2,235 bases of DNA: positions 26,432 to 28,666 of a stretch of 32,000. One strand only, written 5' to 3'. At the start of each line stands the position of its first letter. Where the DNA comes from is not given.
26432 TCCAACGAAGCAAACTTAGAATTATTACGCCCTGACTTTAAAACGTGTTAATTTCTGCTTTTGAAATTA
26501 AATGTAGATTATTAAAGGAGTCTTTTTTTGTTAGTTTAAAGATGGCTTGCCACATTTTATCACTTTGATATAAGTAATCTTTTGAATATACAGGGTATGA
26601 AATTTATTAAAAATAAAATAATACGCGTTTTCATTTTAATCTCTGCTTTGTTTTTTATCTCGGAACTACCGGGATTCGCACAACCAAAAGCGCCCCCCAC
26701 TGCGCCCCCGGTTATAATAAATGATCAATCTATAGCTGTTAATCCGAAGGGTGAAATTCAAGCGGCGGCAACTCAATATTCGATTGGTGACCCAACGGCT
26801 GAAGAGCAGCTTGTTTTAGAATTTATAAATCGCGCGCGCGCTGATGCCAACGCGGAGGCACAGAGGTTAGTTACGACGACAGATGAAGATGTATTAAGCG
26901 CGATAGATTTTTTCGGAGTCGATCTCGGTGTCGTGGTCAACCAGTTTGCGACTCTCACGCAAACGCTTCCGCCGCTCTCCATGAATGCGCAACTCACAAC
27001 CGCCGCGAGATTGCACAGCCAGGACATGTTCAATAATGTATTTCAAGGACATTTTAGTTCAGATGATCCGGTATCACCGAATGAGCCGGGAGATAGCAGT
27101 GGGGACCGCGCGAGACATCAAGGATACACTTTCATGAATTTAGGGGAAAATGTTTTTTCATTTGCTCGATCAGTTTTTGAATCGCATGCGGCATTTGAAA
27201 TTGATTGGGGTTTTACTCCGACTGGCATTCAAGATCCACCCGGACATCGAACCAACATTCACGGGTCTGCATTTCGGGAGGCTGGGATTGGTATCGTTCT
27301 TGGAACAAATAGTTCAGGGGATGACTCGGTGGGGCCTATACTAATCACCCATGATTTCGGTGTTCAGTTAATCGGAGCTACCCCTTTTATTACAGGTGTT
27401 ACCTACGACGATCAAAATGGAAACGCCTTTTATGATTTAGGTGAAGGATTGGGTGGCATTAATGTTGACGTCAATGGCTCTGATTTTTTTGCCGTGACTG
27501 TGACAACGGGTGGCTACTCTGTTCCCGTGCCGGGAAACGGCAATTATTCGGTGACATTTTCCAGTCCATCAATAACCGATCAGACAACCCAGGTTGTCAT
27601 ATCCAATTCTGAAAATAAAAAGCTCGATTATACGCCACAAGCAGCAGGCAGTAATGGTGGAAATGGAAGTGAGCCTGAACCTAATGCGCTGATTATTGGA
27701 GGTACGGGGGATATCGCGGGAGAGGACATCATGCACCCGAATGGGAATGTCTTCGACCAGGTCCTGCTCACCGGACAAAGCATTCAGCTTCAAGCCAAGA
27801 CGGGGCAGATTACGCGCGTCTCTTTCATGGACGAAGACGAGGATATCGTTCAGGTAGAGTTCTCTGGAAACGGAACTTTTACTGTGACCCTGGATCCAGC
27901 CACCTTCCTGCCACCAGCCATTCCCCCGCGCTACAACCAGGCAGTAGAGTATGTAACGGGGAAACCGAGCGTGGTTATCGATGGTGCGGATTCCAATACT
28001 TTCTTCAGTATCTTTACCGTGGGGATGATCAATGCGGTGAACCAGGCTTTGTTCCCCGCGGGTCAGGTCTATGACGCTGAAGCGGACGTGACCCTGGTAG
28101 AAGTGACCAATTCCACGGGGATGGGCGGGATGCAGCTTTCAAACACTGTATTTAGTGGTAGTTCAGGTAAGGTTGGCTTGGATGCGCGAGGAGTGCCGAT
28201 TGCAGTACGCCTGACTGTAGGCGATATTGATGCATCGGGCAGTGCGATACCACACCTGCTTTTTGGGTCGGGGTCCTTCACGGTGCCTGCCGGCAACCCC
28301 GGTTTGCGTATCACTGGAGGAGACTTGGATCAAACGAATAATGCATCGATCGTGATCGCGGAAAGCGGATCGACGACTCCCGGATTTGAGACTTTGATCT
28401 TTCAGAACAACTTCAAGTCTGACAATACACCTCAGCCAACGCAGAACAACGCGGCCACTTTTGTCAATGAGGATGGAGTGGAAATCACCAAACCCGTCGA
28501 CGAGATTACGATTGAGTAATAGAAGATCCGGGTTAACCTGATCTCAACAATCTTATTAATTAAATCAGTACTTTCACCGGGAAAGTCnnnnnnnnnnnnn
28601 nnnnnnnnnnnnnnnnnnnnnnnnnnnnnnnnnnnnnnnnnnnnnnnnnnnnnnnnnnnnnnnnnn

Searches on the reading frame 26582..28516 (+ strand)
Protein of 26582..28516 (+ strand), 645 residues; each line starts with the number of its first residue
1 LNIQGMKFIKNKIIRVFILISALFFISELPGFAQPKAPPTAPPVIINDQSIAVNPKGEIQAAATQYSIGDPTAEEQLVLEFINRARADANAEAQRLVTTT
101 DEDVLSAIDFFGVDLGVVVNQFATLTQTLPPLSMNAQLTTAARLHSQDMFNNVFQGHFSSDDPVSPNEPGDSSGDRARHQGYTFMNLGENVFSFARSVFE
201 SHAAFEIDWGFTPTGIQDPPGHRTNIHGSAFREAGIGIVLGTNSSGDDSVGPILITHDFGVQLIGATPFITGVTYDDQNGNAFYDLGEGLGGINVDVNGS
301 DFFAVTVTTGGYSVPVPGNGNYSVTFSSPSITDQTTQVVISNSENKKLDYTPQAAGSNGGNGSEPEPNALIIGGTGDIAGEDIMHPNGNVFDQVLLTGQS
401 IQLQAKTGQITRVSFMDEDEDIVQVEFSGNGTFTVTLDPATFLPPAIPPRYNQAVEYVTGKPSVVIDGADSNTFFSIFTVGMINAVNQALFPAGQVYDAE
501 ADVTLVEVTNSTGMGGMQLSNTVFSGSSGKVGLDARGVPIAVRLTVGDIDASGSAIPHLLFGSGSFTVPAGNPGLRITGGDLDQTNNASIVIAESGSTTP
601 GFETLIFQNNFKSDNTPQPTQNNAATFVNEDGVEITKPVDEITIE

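Call 7: search_protein_families(library=pfam, proteins=[window:26582-28516:+], max_evalue=0.01)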
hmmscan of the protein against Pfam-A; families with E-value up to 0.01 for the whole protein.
window:26582-28516:+ (645 aa): 3 families
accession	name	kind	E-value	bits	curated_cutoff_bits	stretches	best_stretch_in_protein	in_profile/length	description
PF00188.32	CAP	-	8.6e-06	27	21.1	1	126-244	10-108/117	Cysteine-rich secretory protein family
PF13715.12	CarbopepD_reg_2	-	8e-05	23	32.2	1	287-351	11-75/88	CarboxypepD_reg-like domain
PF13620.12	CarboxypepD_reg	-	0.00027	21.7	32.3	1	287-350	11-79/82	Carboxypeptidase regulatory-like domain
